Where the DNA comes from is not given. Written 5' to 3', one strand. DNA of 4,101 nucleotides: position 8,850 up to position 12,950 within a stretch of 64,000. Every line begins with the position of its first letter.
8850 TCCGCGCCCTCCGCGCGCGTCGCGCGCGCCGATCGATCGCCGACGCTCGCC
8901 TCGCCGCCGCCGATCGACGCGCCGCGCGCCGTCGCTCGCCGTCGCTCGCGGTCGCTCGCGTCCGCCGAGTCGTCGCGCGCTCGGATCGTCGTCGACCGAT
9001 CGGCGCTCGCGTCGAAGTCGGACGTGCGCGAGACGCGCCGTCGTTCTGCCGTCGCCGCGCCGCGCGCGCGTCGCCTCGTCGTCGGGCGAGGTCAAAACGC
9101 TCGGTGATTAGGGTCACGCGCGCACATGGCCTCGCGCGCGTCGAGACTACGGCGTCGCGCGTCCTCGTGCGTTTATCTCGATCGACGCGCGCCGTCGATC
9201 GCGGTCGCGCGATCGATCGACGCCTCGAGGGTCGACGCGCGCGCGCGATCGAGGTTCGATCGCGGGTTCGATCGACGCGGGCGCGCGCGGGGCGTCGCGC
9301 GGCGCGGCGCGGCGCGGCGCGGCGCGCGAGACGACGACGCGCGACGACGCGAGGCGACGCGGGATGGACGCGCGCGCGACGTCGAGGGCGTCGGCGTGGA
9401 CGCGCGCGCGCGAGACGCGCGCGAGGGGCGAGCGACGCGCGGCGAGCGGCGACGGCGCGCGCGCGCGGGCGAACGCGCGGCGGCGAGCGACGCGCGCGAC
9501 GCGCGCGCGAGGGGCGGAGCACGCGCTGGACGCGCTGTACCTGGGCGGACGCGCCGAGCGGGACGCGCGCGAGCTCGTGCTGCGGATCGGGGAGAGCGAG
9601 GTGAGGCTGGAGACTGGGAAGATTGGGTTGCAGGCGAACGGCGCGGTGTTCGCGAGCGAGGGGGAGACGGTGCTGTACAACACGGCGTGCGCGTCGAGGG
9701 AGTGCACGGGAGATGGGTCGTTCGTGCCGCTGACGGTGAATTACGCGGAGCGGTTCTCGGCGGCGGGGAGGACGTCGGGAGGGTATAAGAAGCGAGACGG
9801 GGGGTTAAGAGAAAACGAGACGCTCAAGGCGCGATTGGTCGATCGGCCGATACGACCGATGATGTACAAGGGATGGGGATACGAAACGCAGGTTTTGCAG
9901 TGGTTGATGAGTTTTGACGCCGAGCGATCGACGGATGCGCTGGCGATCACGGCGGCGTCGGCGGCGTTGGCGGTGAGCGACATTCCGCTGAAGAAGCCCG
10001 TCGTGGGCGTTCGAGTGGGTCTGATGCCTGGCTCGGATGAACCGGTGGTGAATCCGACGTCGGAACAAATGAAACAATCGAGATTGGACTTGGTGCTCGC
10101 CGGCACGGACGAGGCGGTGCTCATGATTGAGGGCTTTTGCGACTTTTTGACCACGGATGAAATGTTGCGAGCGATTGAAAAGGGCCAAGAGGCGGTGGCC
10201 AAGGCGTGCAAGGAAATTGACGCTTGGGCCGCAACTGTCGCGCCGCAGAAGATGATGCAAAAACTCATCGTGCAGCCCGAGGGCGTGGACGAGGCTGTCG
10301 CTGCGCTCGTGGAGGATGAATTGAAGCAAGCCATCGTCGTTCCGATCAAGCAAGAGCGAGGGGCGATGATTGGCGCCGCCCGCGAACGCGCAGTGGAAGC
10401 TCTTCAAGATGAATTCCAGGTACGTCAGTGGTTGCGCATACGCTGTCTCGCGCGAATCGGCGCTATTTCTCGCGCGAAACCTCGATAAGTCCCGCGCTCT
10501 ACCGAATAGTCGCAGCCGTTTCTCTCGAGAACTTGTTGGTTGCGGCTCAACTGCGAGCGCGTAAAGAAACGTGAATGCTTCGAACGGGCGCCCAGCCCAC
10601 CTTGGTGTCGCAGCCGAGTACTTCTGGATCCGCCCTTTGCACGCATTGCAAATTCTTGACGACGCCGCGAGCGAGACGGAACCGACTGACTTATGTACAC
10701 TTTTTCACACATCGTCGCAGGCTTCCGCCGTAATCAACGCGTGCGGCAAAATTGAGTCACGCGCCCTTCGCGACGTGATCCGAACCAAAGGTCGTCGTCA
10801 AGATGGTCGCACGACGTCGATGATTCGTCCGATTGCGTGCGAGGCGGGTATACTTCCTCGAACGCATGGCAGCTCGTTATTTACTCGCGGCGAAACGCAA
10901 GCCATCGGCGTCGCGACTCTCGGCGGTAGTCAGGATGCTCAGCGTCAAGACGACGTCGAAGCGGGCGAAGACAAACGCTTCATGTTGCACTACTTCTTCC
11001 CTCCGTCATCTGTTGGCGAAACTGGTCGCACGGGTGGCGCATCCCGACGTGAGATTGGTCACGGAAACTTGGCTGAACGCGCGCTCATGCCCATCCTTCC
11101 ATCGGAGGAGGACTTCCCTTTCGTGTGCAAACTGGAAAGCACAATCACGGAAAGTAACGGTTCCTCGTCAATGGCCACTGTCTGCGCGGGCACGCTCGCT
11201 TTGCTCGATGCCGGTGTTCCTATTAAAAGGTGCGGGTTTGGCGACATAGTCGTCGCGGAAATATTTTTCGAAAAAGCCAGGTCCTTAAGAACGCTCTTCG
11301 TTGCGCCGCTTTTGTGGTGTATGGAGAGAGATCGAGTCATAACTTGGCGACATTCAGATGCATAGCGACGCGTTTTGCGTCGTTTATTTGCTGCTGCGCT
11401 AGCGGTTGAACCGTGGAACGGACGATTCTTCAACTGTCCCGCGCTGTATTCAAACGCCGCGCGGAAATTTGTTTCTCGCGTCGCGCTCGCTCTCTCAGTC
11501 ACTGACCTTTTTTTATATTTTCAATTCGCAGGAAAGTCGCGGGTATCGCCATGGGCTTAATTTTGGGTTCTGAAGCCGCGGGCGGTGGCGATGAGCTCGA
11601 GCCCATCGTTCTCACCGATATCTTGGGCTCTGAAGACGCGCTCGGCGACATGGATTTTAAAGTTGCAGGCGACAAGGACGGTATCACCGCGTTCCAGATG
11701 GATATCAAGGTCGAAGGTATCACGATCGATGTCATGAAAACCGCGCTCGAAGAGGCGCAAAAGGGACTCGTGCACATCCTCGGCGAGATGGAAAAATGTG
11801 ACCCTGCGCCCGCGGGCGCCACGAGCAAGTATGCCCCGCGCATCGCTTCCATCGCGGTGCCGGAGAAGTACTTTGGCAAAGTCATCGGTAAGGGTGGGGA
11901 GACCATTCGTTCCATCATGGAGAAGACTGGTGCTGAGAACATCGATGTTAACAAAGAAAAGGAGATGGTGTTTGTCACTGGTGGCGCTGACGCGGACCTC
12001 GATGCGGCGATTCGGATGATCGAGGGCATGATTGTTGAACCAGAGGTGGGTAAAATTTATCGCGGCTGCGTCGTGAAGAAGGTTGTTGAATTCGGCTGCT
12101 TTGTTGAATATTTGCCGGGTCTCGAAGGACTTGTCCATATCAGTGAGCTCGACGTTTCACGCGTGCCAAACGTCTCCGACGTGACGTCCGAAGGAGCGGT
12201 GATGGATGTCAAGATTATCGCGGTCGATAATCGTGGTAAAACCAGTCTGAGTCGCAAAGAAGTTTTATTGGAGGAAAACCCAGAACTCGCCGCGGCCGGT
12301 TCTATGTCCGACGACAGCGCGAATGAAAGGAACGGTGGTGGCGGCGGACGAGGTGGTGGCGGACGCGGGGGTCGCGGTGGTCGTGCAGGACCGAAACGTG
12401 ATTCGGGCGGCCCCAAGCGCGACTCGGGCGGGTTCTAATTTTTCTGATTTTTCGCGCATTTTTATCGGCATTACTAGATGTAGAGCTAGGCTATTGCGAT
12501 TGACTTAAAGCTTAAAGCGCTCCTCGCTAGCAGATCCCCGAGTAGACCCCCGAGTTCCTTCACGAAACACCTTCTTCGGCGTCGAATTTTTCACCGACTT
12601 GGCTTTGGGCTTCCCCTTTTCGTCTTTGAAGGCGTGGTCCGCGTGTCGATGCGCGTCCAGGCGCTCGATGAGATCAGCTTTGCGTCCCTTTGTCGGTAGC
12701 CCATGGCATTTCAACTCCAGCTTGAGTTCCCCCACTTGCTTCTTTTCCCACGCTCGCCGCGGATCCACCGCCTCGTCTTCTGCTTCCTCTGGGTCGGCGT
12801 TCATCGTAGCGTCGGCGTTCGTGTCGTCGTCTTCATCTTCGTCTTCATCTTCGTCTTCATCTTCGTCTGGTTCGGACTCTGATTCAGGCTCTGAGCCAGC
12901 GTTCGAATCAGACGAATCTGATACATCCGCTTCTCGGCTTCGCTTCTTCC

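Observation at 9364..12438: The polynucleotide phosphorylase gene is split by two ~300-nt spliceosomal introns that the ORF track reads as three separate ORFs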

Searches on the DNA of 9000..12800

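Call 20: search_rna_families(source=window, start=9000, end=12800, threshold=evalue, max_evalue=10)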
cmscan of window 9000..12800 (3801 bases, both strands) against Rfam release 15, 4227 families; matches with E-value up to 10: 5.
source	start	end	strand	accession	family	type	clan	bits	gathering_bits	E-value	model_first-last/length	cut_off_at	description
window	11315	11454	-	RF00391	RtT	Cis-reg;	-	27.3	45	0.025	1-130/130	no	RtT RNA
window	9983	10060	+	RF01516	v-snoRNA-1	Gene; snRNA; snoRNA; CD-box;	-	22.1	75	0.28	1-65/65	no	Human herpesvirus 1 small nucleolar RNA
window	9193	9277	-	RF01038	mir-1307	Gene; miRNA;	-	19.1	69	5.5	1-90/90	no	mir-1307 microRNA precursor family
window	9179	9219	-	RF03934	mir-m107-1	Gene; miRNA;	-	18.7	83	6.6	1-65/65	no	mir-m107-1 microRNA precursor family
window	9193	9259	-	RF03407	MIR531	Gene; miRNA;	-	18.2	70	9.9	1-69/69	no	MIR531 microRNA precursor family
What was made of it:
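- There is no Rfam match (call 20).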
